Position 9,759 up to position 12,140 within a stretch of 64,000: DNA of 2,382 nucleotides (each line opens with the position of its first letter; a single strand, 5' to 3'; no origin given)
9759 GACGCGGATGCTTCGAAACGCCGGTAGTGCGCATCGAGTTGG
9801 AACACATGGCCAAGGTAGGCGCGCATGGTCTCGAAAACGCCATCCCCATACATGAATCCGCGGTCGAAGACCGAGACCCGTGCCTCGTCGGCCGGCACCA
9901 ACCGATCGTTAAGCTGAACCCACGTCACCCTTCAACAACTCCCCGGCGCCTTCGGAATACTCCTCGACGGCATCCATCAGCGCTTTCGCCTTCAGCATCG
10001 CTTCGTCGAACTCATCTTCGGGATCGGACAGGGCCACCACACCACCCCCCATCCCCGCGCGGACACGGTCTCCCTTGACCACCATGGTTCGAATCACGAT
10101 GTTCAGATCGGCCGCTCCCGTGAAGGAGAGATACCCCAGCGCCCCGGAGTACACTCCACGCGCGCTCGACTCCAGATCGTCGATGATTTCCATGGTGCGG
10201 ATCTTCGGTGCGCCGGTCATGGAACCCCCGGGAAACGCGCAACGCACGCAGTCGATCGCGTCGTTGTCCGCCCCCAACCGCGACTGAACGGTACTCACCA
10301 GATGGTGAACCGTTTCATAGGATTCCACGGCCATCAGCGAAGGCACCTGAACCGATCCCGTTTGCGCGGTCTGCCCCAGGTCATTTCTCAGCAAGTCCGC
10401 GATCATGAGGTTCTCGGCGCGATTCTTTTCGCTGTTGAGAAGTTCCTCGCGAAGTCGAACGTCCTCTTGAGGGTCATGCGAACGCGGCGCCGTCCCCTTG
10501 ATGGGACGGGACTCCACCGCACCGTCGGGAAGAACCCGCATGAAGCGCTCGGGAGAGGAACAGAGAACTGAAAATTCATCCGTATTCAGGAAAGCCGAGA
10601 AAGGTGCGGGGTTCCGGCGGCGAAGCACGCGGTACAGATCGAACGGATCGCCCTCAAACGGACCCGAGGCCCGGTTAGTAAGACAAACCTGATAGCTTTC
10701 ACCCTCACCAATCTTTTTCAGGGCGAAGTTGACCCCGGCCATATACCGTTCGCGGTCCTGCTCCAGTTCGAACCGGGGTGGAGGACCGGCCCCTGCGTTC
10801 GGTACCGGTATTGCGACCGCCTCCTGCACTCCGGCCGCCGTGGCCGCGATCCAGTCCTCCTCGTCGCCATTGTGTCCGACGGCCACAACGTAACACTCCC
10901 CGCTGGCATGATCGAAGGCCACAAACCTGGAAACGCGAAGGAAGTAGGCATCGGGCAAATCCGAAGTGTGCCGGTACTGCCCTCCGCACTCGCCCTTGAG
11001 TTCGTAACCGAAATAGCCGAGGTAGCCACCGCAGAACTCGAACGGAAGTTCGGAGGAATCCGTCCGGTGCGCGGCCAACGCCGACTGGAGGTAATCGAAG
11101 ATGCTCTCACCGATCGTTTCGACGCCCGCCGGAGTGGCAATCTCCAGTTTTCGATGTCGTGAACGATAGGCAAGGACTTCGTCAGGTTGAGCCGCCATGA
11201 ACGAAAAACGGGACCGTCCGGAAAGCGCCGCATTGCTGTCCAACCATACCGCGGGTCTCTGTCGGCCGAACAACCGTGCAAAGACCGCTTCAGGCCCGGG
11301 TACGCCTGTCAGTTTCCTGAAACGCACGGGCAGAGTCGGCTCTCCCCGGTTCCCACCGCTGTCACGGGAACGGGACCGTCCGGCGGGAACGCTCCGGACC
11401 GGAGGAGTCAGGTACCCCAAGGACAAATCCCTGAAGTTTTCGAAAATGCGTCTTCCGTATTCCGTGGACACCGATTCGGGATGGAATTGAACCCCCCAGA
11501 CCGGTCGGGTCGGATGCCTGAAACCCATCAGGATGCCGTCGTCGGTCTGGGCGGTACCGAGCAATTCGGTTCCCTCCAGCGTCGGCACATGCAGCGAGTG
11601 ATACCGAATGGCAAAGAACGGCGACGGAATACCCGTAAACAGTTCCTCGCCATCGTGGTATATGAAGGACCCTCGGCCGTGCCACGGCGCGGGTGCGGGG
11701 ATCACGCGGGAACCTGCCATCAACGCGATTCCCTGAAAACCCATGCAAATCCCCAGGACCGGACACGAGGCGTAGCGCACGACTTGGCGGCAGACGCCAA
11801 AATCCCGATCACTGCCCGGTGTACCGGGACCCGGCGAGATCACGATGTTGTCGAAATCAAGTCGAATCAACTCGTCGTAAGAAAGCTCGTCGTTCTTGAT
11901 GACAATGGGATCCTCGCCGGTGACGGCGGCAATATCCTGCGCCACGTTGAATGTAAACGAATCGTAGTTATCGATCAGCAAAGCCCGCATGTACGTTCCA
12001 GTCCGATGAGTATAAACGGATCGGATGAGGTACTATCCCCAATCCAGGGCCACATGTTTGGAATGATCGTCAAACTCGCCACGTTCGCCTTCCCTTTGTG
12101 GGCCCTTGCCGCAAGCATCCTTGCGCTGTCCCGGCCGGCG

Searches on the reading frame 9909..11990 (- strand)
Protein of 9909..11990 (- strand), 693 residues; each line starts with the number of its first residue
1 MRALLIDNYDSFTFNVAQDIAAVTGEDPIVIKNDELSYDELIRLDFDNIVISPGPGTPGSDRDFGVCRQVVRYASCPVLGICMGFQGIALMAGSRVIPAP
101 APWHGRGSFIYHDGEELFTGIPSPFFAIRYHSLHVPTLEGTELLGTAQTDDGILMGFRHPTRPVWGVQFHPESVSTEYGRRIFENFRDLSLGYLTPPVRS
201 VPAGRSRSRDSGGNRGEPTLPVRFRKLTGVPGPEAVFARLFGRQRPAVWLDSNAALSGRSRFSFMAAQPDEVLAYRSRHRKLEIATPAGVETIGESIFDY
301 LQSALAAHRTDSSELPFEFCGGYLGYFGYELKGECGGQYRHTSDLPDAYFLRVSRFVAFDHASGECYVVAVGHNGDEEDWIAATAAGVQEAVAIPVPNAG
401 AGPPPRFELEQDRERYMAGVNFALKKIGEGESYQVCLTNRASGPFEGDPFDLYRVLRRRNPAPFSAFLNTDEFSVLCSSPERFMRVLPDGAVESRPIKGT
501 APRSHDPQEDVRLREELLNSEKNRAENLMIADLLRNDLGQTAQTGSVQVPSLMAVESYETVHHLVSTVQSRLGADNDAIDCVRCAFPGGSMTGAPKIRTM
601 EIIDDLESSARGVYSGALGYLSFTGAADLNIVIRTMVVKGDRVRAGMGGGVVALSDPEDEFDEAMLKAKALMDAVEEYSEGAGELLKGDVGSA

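Call 51: search_protein_families(library=pfam, proteins=[window:9909-11990:-], max_evalue=0.001)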
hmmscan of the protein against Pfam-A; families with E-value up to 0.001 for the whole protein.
window:9909-11990:- (693 aa): 4 families
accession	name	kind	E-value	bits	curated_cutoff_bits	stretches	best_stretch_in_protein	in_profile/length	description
PF00425.24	Chorismate_bind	-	4.1e-88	295.7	27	1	413-667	2-257/257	chorismate binding enzyme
PF00117.34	GATase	-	7.7e-39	133.8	22.8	1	4-186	1-186/190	Glutamine amidotransferase class-I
PF04715.19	Anth_synt_I_N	-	2.5e-21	76.8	23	1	233-368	5-140/140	Anthranilate synthase component I, N terminal region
PF07722.19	Peptidase_C26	-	8e-05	22.9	20.5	0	130-172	176-219/219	Peptidase C26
